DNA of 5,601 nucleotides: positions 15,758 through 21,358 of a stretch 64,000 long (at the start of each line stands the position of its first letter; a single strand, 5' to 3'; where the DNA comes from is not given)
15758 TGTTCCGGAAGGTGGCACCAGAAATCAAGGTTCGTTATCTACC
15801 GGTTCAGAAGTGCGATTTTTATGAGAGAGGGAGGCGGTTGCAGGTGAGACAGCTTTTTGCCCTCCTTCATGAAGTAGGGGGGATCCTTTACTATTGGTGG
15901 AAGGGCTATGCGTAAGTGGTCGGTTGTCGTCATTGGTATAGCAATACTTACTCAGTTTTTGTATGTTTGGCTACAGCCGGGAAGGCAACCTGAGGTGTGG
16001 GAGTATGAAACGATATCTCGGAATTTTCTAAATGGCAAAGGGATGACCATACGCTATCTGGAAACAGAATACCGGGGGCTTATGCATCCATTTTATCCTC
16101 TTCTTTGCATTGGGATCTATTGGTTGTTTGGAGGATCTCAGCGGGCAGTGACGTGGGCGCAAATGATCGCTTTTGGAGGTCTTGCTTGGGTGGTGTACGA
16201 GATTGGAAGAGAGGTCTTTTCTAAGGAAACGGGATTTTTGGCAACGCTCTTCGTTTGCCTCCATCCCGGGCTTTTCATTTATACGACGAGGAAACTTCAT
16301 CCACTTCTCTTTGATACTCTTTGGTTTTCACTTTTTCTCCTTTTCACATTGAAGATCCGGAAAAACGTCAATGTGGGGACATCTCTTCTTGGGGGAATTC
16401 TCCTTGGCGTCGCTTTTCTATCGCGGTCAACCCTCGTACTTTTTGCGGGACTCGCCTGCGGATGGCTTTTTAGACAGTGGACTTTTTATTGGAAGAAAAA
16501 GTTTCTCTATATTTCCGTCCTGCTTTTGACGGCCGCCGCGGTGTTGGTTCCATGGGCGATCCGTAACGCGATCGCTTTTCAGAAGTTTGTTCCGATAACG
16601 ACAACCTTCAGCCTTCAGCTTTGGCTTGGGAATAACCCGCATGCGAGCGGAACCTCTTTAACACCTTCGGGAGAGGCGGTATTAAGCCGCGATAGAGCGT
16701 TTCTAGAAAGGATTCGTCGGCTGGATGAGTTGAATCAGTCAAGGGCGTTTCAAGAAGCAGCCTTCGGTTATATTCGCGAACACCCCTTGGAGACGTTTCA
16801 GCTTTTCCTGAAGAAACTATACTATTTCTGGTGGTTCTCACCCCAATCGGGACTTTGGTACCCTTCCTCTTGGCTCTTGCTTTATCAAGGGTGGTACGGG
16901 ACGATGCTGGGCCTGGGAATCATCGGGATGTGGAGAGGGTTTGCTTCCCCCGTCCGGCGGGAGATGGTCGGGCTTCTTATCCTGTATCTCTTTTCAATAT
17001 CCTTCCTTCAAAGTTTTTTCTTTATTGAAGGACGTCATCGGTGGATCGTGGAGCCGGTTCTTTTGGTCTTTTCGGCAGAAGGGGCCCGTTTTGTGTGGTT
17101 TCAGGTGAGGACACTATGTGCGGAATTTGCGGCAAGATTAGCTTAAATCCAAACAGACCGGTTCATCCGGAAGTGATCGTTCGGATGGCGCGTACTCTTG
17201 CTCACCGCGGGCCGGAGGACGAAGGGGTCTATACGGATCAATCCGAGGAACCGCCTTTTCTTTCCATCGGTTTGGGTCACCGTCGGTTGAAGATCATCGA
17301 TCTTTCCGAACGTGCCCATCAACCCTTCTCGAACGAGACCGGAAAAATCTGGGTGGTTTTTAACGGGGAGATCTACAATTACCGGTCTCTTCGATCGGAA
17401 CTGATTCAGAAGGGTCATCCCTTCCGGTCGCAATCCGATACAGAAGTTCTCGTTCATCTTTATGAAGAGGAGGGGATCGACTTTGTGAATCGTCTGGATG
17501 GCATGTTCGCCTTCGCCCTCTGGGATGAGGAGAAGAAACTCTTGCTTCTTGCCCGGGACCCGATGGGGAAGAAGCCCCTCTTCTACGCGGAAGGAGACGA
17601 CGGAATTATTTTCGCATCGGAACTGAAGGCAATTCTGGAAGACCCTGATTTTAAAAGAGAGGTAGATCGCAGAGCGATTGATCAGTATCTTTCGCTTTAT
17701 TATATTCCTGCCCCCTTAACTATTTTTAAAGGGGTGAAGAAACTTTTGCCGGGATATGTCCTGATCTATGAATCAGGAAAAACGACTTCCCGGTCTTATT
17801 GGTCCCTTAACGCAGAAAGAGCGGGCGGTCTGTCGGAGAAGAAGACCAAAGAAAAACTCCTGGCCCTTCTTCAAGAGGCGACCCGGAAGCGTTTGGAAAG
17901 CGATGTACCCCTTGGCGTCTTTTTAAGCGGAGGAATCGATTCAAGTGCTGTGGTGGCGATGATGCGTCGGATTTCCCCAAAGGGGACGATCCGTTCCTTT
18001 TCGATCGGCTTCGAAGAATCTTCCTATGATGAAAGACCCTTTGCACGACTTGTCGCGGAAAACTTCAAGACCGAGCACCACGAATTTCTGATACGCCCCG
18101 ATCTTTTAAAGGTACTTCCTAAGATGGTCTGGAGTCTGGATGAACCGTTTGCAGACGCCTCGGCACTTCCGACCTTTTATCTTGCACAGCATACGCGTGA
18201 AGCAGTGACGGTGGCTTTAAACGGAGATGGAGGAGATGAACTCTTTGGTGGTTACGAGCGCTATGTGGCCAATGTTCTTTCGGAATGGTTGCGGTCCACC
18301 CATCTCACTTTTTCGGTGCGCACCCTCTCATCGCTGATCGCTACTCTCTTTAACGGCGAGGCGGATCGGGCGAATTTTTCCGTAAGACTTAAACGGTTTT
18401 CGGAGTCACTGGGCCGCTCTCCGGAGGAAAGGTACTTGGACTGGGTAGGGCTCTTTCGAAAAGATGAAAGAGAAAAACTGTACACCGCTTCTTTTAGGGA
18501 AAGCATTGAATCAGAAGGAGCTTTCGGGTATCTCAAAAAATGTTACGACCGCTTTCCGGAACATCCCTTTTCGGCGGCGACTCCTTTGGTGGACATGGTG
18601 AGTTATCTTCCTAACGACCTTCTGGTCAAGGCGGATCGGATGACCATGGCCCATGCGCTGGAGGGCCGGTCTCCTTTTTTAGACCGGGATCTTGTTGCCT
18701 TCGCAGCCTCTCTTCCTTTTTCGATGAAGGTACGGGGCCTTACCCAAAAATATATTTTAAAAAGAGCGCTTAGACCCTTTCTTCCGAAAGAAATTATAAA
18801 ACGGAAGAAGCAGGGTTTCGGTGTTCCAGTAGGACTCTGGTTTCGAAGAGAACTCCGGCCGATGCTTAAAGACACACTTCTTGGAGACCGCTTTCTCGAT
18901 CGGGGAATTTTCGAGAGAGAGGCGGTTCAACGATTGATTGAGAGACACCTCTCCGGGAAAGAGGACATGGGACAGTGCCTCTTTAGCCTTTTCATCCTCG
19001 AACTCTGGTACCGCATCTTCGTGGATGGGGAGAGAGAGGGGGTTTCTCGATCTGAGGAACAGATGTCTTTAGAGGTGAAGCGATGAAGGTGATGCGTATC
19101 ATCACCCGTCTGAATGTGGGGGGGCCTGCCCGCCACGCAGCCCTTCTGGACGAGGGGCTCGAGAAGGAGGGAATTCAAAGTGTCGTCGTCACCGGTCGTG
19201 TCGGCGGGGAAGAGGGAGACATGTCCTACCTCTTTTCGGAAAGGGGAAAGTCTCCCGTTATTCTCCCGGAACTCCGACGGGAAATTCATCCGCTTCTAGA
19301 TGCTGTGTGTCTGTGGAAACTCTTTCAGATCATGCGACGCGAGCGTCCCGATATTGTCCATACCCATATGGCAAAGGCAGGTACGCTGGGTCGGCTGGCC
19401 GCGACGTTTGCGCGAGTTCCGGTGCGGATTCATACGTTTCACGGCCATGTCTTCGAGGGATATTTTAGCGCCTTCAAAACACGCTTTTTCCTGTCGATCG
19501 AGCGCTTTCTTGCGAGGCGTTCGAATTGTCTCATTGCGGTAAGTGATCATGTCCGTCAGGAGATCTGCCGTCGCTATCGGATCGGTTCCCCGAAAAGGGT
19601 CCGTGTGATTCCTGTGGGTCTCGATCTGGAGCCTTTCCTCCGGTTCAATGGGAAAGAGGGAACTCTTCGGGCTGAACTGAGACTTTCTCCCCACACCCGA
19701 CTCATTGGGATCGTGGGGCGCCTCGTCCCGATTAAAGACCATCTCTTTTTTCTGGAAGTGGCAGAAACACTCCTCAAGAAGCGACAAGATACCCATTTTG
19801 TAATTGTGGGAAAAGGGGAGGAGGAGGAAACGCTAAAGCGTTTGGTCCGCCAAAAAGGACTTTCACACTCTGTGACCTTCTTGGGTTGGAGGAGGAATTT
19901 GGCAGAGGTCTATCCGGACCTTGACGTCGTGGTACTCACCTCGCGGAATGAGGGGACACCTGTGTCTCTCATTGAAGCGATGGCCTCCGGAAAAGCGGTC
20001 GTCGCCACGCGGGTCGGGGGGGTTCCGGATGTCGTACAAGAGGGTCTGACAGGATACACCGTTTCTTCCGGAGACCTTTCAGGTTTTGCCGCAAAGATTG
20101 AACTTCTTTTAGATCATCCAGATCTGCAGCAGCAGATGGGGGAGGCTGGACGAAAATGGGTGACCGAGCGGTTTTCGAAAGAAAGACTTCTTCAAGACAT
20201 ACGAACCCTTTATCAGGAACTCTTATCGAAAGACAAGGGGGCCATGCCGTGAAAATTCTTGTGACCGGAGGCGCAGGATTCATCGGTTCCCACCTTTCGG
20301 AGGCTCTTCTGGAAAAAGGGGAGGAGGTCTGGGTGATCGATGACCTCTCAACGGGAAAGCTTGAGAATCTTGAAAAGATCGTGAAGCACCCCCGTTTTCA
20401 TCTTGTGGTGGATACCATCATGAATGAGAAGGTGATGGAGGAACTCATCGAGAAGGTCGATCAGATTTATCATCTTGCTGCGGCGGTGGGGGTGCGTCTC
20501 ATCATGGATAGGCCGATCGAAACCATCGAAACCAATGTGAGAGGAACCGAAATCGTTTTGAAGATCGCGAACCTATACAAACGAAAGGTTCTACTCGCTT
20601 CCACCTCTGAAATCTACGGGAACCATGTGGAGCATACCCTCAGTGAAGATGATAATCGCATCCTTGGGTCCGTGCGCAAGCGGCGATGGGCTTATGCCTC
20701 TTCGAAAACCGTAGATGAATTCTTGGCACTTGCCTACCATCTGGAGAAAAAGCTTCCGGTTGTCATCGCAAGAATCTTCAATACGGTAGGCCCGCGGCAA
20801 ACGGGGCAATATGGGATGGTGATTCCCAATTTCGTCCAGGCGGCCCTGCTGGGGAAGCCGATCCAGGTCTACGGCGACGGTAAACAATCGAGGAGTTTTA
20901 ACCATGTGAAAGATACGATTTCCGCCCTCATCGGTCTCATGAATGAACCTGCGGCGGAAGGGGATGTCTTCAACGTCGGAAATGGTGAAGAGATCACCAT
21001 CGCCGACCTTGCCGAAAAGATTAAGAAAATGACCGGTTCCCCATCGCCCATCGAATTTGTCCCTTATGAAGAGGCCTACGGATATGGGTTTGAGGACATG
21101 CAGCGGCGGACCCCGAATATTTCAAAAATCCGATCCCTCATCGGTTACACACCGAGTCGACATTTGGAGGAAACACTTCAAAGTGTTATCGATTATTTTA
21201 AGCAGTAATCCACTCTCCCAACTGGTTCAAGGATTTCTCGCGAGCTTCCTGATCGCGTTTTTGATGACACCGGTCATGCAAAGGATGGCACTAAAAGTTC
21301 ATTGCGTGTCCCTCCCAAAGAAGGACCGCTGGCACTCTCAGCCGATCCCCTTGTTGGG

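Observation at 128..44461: About 44-kb single-strand glycan biosynthesis super-cluster predicting a heavily decorated heteropolysaccharide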

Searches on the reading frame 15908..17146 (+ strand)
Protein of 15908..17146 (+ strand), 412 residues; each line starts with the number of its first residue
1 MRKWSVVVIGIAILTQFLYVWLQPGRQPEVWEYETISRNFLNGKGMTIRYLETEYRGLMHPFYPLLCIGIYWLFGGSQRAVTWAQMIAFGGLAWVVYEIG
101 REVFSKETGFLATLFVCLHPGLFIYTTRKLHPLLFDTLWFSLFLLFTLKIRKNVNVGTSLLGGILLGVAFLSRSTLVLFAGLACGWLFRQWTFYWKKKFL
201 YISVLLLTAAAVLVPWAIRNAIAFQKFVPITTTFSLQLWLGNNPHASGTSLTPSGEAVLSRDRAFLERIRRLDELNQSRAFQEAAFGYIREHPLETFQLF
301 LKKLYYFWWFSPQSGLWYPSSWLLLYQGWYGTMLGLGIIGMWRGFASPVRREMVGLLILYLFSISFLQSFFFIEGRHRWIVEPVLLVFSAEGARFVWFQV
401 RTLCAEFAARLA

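Call 4: search_protein_families(library=pfam, proteins=[window:15908-17146:+])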
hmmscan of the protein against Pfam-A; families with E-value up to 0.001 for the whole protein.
window:15908-17146:+ (412 aa): 1 family
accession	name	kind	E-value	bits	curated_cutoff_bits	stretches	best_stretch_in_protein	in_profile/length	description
PF13231.12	PMT_2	-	3.1e-10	40.9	26.1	1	61-216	4-157/160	Dolichyl-phosphate-mannose-protein mannosyltransferase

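Call 16: search_protein_families(library=ncbifam, proteins=[window:15908-17146:+], max_evalue=0.00001)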
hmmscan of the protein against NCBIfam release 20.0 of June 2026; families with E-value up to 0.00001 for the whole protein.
window:15908-17146:+ (412 aa): 0 families

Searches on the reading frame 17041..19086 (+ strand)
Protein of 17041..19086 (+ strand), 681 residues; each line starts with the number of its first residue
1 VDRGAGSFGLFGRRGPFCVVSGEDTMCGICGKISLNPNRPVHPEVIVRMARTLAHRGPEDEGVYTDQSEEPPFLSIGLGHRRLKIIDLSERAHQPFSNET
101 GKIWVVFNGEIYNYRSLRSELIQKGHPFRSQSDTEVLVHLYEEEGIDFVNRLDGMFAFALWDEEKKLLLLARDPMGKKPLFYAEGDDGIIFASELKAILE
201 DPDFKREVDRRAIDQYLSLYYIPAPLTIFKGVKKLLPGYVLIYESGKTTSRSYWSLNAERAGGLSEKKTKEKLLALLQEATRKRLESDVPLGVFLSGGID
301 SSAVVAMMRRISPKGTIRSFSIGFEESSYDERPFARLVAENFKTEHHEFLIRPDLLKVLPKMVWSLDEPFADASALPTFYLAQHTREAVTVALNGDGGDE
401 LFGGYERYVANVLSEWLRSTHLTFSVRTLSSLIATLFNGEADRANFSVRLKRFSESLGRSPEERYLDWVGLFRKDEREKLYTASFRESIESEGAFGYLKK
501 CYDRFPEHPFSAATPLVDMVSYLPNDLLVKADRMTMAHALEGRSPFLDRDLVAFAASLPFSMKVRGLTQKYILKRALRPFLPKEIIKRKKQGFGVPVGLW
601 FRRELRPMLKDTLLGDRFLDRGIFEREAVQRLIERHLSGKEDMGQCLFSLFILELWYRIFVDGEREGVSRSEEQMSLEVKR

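Call 4: search_protein_families(library=pfam, proteins=[window:17041-19086:+])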
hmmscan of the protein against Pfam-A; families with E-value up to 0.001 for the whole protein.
window:17041-19086:+ (681 aa): 4 families
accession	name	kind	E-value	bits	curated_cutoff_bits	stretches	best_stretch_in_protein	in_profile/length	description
PF00733.27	Asn_synthase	-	5.9e-103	345.7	21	1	273-658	2-354/354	Asparagine synthase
PF13537.11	GATase_7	-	6.1e-48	162.3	25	1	80-199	1-122/123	Glutamine amidotransferase domain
PF13522.11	GATase_6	-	5.8e-44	149.7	27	1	59-194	2-130/130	Glutamine amidotransferase domain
PF12481.13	DUF3700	-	0.00011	22.2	27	1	148-198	125-175/228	Aluminium induced protein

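Call 16: search_protein_families(library=ncbifam, proteins=[window:17116-19086:+], max_evalue=0.00001)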
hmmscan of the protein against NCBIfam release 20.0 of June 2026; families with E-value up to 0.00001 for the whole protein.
window:17116-19086:+ (656 aa): 9 families
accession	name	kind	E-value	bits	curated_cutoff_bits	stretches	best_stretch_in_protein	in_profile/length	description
TIGR03108.1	eps_aminotran_1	hypoth_equivalog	4.6e-184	613.6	816.9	1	1-630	1-623/628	XrtA/PEP-CTERM system amidotransferase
TIGR01536.1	asn_synth_AEB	equivalog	2.1e-150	502.2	267.1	1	2-568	1-517/517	asparagine synthase (glutamine-hydrolyzing)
TIGR03104.1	trio_amidotrans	equivalog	4.4e-129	431.4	570.1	2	1-384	1-384/589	N-acetylglutaminylglutamine amidotransferase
NF006949.0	PRK09431.1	equivalog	3.1e-96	323.1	499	3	1-175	1-167/554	asparagine synthase B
NF033535.1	lass_lactam_cya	exception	8.7e-72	242.6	525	2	1-378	1-377/668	lasso peptide isopeptide bond-forming cyclase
NF033561.1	macrolact_Ik_Al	subfamily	2.3e-20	72.7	300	1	127-633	79-556/561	albusnodin/ikarugamycin family macrolactam cyclase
NF001484.0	PRK00331.1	subfamily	8.3e-17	60.8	381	1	51-175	67-200/601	isomerizing glutamine--fructose-6-phosphate transaminase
TIGR01135.1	glmS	equivalog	2.4e-16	59.4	418.05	1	50-175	65-199/607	glutamine--fructose-6-phosphate transaminase (isomerizing)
TIGR01134.1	purF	equivalog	2.7e-15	56.7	350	1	52-183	67-209/432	amidophosphoribosyltransferase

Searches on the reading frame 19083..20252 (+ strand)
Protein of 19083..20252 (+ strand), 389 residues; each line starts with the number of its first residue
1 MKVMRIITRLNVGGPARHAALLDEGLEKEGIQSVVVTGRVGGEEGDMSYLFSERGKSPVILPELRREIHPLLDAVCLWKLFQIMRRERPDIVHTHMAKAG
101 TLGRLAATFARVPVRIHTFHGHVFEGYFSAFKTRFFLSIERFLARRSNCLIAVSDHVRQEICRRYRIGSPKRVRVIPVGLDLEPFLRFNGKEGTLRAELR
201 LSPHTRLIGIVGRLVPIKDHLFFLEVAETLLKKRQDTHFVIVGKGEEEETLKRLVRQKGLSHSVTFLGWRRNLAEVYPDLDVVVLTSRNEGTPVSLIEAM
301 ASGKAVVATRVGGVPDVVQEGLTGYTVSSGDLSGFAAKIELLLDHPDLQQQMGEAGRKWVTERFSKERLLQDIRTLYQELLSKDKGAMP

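Call 4: search_protein_families(library=pfam, proteins=[window:19083-20252:+])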
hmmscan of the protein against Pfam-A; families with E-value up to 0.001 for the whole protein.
window:19083-20252:+ (389 aa): 7 families
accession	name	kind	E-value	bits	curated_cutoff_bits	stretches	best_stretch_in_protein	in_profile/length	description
PF00534.26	Glycos_transf_1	-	3.3e-40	137.9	26.4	1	196-359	6-172/172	Glycosyl transferases group 1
PF13692.12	Glyco_trans_1_4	-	3.5e-38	131.5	27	1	206-344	2-141/142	Glycosyl transferases group 1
PF13439.12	Glyco_transf_4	-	1.5e-29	103.6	28.5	1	12-183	1-169/170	Glycosyltransferase Family 4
PF13579.12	Glyco_trans_4_4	-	4e-25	89.5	29.7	1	13-179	1-158/158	Glycosyl transferase 4-like domain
PF13477.12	Glyco_trans_4_2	-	4.8e-09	37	23.4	1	77-154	63-139/139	Glycosyl transferase 4-like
PF13524.12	Glyco_trans_1_2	-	6.2e-09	36.4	25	1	230-372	9-141/144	Glycosyl transferase-like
PF20706.3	GT4-conflict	-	3.9e-05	23.3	26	1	138-324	138-326/385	Family 4 Glycosyltransferase in conflict systems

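Call 16: search_protein_families(library=ncbifam, proteins=[window:19083-20252:+], max_evalue=0.00001)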
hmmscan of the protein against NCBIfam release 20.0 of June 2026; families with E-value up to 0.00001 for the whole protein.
window:19083-20252:+ (389 aa): 42 families (the best 25 are shown)
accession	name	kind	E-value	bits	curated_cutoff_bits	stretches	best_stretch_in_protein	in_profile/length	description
TIGR03088.1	stp2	hypoth_equivalog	1.5e-54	185.5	409.05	1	59-381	54-374/374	TIGR03088 family PEP-CTERM/XrtA system glycosyltransferase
TIGR03999.1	thiol_BshA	equivalog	7.1e-38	130.5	273.7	1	79-381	75-374/375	N-acetyl-alpha-D-glucosaminyl L-malate synthase BshA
TIGR03449.1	mycothiol_MshA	equivalog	6.9e-33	114.1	462.5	1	87-381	101-404/406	D-inositol-3-phosphate glycosyltransferase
TIGR04063.1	stp3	hypoth_equivalog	7.6e-32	110.7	442.05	1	79-381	83-396/397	TIGR04063 family PEP-CTERM/XrtA system glycosyltransferase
NF041876.1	EPS_EpsE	equivalog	1.3e-31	110.2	400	1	79-368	104-384/389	exopolysaccharide biosynthesis GT4 family glycosyltransferase EpsE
NF038011.1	PelF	equivalog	1.9e-25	89.9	100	1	126-377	237-489/489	GT4 family glycosyltransferase PelF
NF038229.1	Glyco4_Geo_Pelo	equivalog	2e-25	89.6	400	1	80-381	47-337/338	GPMC system family 4 glycosyltransferase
NF047684.1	TeichurnBiosyTuaC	equivalog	7.2e-25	87.7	550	1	88-381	108-390/391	teichuronic acid biosynthesis protein TuaC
TIGR02149.1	glgA_Coryne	subfamily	5e-24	85.1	302.4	1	89-380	84-390/391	glycogen synthase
NF011726.0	PRK15179.1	equivalog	9.6e-24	83.6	733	1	79-378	391-692/694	Vi polysaccharide biosynthesis protein TviE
TIGR04157.1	glyco_rSAM_CFB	subfamily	6.2e-21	74.8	400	1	140-376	163-405/406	TIGR04157 family glycosyltransferase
NF053787.1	GlcN_PG_synth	equivalog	6.8e-18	64.6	480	1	171-381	164-360/361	N-acetylglucosaminyl phosphatidylglycerol synthase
NF007396.0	PRK09922.1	equivalog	3.6e-17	62.3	385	1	224-346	200-327/361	lipopolysaccharide 1,6-galactosyltransferase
NF047880.1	glyco_SdgA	exception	6e-17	61.4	800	1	205-369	316-479/488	serine-aspartate repeat adhesin O-glycosyltransferase SdgA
NF012028.0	PRK15484.1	subfamily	6.2e-17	61.8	618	1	172-372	162-370/380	lipopolysaccharide N-acetylglucosaminyltransferase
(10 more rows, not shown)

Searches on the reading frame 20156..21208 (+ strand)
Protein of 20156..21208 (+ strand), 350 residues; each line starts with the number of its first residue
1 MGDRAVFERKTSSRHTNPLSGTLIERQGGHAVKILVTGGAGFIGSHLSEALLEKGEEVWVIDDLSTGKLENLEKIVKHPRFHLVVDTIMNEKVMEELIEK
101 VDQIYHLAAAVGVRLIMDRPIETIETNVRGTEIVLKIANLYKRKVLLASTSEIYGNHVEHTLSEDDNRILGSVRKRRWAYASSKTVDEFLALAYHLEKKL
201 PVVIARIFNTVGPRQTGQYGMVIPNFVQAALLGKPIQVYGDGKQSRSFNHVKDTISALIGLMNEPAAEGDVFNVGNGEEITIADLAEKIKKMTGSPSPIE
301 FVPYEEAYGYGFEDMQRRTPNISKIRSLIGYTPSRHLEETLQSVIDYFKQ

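Call 4: search_protein_families(library=pfam, proteins=[window:20156-21208:+])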
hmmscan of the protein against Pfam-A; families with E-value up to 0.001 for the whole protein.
window:20156-21208:+ (350 aa): 9 families
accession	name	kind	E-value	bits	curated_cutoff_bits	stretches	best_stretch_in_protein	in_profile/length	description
PF16363.11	GDP_Man_Dehyd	-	5.5e-56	190.9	27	1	35-342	1-330/332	GDP-mannose 4,6 dehydratase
PF01370.27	Epimerase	-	3.3e-52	177.7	20.9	1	34-275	1-240/240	NAD dependent epimerase/dehydratase family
PF02719.21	Polysacc_synt_2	-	3.2e-19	69.6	20.2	2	34-148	1-126/293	Polysaccharide biosynthesis protein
PF07993.18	NAD_binding_4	-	5.5e-17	62.2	20.1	1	89-219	77-216/258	Male sterility protein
PF01073.25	3Beta_HSD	-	6e-13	48.9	22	1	35-192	1-158/280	3-beta hydroxysteroid dehydrogenase/isomerase family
PF04321.23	RmlD_sub_bind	-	1.1e-07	31.7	27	1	33-297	2-235/287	RmlD substrate binding domain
PF02737.24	3HCDH_N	-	5.4e-06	26.9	22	1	39-166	6-130/180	3-hydroxyacyl-CoA dehydrogenase, NAD binding domain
PF05368.20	NmrA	-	0.00011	22.4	27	0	33-109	4-78/298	NmrA-like family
PF00106.31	adh_short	-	0.00031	20.7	26.6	1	34-109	3-83/195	short chain dehydrogenase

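Call 16: search_protein_families(library=ncbifam, proteins=[window:20249-21208:+], max_evalue=0.00001)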
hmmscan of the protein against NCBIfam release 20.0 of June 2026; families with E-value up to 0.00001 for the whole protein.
window:20249-21208:+ (319 aa): 29 families (the best 25 are shown)
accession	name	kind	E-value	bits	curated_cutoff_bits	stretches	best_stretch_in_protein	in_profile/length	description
TIGR04180.1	EDH_00030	hypoth_equivalog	4.1e-48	164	475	1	3-303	1-295/297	NAD-dependent 4,6-dehydratase LegB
NF008872.0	PRK11908.1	equivalog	4.5e-47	160.8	294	1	1-318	2-336/349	bifunctional UDP-4-keto-pentose/UDP-xylose synthase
TIGR01181.1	dTDP_gluc_dehyt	equivalog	2.7e-46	158.2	365.1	1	2-318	1-312/321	dTDP-glucose 4,6-dehydratase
NF005998.1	PRK08125.1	equivalog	9.2e-42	143.2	777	1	2-317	317-649/649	bifunctional UDP-4-amino-4-deoxy-L-arabinose formyltransferase/UDP-glucuronic acid oxidase ArnA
TIGR01179.1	galE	equivalog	2.5e-38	131.8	262.3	1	2-316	1-324/332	UDP-glucose 4-epimerase GalE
TIGR02197.1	heptose_epim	equivalog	1.7e-29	103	274.6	1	3-314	1-310/316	ADP-glyceromanno-heptose 6-epimerase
NF007490.0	PRK10084.1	subfamily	9.2e-27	94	649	1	1-317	1-334/361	dTDP-glucose 4,6-dehydratase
NF007582.0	PRK10217.1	equivalog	2.2e-25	89.5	698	1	2-277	3-288/355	dTDP-glucose 4,6-dehydratase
NF011728.1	PRK15181.1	equivalog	1.7e-24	86.5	760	1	3-317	18-337/348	Vi polysaccharide biosynthesis UDP-N-acetylglucosaminuronic acid C-4 epimerase TviC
TIGR03466.1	HpnA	hypoth_equivalog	9.6e-21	74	367.65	1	1-281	1-265/327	hopanoid-associated sugar epimerase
NF007956.0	PRK10675.1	subfamily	1.7e-19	70.1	394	1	1-275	1-293/338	UDP-glucose 4-epimerase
TIGR02622.1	CDP_4_6_dhtase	equivalog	2.7e-19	69.5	278.45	1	2-318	6-331/352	CDP-glucose 4,6-dehydratase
NF041015.1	UDPsulfquin_syn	equivalog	1.2e-17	63.9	575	1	187-315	234-361/384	UDP-sulfoquinovose synthase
NF042422.1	oxyalk_red_OleD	equivalog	1.1e-16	61.2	580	1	1-280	1-268/329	2-alkyl-3-oxoalkanoate reductase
TIGR01746.1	Thioester-redct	subfamily_domain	1.3e-16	60.8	213.35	1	60-276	79-292/371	thioester reductase domain-containing protein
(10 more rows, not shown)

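Call 32: search_solved_structures(query=window:20249-21208:+, max_evalue=1e-20)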
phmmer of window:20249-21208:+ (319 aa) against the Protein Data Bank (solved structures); distinct sequences matched with E-value up to 1e-20: 53.
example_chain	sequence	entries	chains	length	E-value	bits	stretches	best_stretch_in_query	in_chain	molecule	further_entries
4lk3_A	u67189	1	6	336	2.3e-63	217.5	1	2-318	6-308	UDP-glucuronic acid decarboxylase 1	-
4gll_A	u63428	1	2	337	3.2e-63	217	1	2-318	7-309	UDP-glucuronic acid decarboxylase 1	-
2b69_A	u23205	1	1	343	3.4e-63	216.9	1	2-318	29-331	UDP-glucuronate decarboxylase 1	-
4m55_A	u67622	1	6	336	4.4e-63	216.6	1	2-318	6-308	UDP-glucuronic acid decarboxylase 1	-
8vr2_A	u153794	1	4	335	9e-42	146.6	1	2-316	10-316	NAD-dependent epimerase/dehydratase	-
6wjb_A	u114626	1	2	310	1.3e-40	142.8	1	2-268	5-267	NAD-dependent epimerase/dehydratase family protein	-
6wj9_A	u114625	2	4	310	6.1e-40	140.6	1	2-268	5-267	NAD-dependent epimerase/dehydratase family protein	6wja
6bwl_A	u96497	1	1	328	2.9e-37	131.8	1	1-311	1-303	Pal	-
6zl6_A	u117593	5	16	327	6.6e-36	127.3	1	1-319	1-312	Epimerase domain-containing protein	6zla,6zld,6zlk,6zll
6bi4_A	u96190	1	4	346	1e-35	126.7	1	1-318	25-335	dTDP-glucose 4,6-dehydratase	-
4zrm_A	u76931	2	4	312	1.6e-35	126.1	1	1-318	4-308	UDP-glucose 4-epimerase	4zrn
6zlj_A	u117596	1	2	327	1.9e-35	125.8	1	1-319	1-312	Epimerase domain-containing protein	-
6dnt_A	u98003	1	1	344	5.1e-35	124.4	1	3-275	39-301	NAD-dependent epimerase/dehydratase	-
9v5h_G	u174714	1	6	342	2.3e-34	122.3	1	1-317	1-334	Bifunctional polymyxin resistance protein ArnA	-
2bll_A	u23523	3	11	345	2.4e-34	122.2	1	1-317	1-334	PROTEIN YFBG | UDP-4-amino-4-deoxy-L-arabinose formyltransferase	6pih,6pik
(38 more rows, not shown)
